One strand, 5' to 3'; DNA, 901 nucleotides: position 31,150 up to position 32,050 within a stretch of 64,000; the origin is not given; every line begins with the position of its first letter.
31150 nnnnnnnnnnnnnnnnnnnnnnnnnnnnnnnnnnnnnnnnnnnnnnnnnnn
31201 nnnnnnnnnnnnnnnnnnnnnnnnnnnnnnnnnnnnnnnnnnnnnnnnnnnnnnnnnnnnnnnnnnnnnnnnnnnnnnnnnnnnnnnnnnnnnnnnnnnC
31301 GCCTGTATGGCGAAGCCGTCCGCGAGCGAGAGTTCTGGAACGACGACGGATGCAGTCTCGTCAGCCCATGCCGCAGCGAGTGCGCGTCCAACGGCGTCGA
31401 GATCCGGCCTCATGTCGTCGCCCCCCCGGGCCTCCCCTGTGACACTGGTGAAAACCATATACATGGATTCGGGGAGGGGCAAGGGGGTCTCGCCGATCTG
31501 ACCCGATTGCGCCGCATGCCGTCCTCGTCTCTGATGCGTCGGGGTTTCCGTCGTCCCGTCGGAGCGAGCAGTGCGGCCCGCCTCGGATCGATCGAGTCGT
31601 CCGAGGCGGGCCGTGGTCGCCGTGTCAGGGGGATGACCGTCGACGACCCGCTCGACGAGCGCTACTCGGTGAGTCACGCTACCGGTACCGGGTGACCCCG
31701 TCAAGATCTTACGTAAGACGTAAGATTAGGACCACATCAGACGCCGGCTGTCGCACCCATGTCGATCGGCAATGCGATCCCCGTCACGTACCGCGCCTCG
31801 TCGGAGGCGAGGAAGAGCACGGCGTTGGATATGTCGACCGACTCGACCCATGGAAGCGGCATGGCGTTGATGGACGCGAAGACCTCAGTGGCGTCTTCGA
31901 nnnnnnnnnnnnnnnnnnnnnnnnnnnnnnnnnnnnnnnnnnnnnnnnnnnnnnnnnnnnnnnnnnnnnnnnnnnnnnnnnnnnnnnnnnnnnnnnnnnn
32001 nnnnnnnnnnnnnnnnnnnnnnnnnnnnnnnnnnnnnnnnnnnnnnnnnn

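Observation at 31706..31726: Recurrent AT-rich inverted repeat (site A) defines a putative regulon across the catabolic island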

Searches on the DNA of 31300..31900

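Call 47: search_rna_families(source=window, start=31300, end=31900, threshold=evalue, max_evalue=1)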
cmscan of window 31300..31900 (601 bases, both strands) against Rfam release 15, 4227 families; matches with E-value up to 1: 1.
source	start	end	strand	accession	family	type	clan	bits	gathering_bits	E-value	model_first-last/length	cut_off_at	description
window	31408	31487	-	RF00767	mir-150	Gene; miRNA;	-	17.5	55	0.9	1-82/82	no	mir-150 microRNA precursor family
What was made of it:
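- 31575..31612 (-): GC-rich hairpin with a stem of about 17 bp and no T tract. It ends an unusually structured 147-nt stretch downstream of site A. Its role is unknown: a terminator for the SDR gene, a leader, or the end of a small RNA. No Rfam match (call 47).
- Tried and rejected: There is no Rfam match at E ≤ 1 apart from a chance miRNA hit (call 47).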
